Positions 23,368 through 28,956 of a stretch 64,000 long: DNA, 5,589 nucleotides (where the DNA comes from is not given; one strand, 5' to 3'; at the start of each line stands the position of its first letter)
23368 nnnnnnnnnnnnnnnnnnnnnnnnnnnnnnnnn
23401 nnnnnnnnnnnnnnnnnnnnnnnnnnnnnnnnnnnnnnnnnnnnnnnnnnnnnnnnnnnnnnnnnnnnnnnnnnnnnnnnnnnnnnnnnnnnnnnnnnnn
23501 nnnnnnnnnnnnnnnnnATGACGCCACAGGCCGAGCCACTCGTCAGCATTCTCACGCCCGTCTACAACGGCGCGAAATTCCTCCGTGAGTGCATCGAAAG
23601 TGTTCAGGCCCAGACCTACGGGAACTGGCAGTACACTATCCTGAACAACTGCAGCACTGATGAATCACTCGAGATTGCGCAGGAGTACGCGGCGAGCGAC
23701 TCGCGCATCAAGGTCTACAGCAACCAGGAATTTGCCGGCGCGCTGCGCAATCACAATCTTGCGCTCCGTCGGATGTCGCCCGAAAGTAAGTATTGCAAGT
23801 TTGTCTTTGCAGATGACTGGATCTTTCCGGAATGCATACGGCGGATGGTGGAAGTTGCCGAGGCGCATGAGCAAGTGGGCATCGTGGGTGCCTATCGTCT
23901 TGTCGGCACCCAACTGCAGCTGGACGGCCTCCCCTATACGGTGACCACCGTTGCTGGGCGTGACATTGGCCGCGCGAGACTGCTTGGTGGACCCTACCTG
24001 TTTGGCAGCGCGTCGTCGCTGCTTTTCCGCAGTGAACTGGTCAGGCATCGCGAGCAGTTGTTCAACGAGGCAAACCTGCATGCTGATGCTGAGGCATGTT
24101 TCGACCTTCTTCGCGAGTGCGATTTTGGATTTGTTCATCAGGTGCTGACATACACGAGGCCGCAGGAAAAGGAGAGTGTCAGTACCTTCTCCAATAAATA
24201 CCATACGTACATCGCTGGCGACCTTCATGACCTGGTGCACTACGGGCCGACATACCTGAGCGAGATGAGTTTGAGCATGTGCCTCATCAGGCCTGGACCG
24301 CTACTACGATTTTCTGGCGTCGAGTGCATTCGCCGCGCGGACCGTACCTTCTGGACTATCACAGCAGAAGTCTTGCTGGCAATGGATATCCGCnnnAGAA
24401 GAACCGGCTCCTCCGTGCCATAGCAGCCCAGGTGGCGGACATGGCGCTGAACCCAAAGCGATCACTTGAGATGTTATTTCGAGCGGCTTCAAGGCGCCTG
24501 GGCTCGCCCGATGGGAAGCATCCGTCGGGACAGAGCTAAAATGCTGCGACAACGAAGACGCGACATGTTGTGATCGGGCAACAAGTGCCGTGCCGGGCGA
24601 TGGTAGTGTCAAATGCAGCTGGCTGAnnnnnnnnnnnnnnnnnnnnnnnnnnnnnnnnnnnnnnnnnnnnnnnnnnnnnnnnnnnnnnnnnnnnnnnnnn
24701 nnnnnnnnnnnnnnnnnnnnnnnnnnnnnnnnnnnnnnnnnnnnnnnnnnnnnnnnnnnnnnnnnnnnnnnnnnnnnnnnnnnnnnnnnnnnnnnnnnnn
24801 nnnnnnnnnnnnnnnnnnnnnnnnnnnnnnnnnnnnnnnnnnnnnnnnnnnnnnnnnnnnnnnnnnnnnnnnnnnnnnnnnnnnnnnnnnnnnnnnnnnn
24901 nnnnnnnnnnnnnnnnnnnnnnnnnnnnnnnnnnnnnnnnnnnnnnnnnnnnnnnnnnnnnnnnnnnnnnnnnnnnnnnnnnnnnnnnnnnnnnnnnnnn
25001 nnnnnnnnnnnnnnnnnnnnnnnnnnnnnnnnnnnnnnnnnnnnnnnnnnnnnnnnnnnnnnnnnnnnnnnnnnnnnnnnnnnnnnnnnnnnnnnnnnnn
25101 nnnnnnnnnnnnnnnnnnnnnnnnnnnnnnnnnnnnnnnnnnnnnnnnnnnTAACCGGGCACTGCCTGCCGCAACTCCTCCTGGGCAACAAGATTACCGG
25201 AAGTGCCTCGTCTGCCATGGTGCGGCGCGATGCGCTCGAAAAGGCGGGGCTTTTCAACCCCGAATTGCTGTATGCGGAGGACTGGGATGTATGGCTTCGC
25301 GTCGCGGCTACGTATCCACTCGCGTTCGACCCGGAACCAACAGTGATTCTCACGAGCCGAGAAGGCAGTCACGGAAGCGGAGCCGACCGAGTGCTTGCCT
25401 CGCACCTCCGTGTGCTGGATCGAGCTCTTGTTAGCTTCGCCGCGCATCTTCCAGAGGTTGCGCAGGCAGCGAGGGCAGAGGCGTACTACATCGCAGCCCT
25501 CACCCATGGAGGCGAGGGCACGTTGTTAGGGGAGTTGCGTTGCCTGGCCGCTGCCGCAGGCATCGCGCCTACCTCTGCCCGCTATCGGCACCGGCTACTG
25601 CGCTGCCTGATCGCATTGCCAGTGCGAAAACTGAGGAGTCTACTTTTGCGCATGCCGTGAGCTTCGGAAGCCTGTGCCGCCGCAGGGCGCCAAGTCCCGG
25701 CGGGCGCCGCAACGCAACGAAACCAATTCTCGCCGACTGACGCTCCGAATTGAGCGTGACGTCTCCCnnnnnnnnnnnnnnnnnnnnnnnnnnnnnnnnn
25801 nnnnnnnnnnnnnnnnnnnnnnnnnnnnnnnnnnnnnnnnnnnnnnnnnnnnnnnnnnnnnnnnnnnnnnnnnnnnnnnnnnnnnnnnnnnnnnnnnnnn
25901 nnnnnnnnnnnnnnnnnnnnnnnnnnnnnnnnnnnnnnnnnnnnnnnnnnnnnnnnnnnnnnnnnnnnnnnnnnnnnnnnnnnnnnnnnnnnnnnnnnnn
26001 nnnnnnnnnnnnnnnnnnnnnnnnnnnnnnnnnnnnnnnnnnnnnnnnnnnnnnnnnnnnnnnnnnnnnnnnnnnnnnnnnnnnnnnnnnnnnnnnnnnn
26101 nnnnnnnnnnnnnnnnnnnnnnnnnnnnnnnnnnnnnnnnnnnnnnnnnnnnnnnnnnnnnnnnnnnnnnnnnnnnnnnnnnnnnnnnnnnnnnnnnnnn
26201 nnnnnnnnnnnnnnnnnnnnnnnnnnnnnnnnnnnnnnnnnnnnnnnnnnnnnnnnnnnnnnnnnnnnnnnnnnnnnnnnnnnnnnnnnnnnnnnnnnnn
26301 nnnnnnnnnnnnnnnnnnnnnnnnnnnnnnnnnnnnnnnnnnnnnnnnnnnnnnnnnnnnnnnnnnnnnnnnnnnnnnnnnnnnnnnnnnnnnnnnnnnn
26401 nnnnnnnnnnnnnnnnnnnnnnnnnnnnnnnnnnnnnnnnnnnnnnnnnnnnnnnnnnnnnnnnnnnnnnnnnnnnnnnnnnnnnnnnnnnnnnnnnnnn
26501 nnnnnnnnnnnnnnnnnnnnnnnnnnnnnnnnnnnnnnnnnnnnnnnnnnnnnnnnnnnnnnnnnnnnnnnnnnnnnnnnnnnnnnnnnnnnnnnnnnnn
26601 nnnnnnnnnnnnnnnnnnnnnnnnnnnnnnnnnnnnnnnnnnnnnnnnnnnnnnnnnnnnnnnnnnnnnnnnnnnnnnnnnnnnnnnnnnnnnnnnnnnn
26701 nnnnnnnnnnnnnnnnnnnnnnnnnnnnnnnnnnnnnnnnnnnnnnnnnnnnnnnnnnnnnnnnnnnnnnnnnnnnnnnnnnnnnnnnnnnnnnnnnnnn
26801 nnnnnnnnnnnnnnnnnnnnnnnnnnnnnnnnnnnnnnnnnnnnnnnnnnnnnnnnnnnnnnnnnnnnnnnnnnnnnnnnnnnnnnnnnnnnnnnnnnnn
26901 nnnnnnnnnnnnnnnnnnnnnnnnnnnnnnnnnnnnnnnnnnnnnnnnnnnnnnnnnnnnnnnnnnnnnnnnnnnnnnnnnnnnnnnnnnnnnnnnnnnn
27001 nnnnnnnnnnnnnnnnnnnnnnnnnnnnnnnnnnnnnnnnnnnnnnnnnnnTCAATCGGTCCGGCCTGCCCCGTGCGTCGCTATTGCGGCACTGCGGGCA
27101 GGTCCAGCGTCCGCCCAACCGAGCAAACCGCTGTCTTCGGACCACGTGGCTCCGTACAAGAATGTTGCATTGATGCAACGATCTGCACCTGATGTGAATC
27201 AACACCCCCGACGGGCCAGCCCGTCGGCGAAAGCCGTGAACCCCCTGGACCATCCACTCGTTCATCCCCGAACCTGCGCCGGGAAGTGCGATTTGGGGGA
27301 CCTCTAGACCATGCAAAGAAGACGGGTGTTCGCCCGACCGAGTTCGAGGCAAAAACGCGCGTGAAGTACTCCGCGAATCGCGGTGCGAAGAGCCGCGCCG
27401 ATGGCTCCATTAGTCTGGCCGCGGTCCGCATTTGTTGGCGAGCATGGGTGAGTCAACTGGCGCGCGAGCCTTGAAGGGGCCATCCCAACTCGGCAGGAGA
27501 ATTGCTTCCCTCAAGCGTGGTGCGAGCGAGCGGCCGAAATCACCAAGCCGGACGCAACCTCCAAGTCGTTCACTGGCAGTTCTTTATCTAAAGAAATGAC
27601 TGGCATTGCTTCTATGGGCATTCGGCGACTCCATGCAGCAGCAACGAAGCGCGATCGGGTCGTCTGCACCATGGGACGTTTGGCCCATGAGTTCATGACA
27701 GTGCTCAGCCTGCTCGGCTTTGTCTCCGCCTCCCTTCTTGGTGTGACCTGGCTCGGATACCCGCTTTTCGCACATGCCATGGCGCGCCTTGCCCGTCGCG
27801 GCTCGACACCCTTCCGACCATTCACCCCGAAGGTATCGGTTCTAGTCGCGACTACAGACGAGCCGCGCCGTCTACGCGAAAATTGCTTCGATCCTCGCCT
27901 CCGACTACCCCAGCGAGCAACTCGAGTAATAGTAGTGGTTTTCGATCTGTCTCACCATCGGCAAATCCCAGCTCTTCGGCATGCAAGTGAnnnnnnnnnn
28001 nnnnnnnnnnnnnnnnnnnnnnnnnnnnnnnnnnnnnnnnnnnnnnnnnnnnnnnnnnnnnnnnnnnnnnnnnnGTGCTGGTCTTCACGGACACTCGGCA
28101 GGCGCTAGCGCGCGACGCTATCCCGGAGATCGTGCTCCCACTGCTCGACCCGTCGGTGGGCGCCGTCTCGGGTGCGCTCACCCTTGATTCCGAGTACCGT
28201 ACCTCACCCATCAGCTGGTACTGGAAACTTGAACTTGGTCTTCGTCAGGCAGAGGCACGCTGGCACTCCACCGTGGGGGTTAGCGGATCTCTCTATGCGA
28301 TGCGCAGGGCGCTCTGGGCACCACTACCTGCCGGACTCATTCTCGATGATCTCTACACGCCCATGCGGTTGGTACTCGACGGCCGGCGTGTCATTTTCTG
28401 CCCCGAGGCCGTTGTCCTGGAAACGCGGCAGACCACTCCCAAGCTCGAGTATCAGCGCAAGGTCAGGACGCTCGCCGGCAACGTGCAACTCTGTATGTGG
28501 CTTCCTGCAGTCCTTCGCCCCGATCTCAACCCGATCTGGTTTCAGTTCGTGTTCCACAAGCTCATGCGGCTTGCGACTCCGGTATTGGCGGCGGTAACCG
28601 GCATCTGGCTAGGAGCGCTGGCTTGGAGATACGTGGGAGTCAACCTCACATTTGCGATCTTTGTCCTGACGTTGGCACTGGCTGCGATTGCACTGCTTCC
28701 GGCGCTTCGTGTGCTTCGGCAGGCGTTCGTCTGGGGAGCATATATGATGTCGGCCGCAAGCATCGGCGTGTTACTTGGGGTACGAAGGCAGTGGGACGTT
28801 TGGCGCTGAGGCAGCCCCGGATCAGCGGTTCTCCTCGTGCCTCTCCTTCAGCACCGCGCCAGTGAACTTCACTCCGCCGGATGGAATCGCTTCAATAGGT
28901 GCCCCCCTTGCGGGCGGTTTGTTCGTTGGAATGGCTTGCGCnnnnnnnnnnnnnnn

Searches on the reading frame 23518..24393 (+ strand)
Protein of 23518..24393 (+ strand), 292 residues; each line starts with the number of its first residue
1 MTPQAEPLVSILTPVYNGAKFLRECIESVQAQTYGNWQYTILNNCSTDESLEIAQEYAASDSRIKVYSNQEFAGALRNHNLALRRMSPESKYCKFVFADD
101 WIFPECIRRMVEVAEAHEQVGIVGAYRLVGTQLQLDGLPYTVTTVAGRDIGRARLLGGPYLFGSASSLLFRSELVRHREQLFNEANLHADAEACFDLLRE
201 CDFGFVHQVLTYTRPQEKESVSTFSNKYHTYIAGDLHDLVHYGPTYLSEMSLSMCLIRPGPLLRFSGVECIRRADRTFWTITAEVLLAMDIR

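Call 15: search_protein_families(library=pfam, proteins=[window:23518-24393:+], max_evalue=0.001)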
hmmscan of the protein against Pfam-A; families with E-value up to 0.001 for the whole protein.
window:23518-24393:+ (292 aa): 2 families
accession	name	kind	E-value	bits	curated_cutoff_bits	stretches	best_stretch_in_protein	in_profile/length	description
PF00535.33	Glycos_transf_2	-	7.4e-26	91.5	23.3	1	10-175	1-164/168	Glycosyl transferase family 2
PF13641.12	Glyco_tranf_2_3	-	9.7e-07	29.5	27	1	9-129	3-125/230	Glycosyltransferase like family 2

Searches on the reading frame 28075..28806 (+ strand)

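Call 15: search_protein_families(library=pfam, proteins=[window:28075-28806:+], max_evalue=0.001)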
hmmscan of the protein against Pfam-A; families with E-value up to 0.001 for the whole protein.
window:28075-28806:+ (244 aa): 2 families
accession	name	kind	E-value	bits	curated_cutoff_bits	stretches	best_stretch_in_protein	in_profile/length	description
PF13641.12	Glyco_tranf_2_3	-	3.7e-07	30.8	27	1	2-131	90-226/230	Glycosyltransferase like family 2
PF13632.12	Glyco_trans_2_3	-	4.1e-06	27.2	27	1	13-202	13-194/198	Glycosyl transferase family group 2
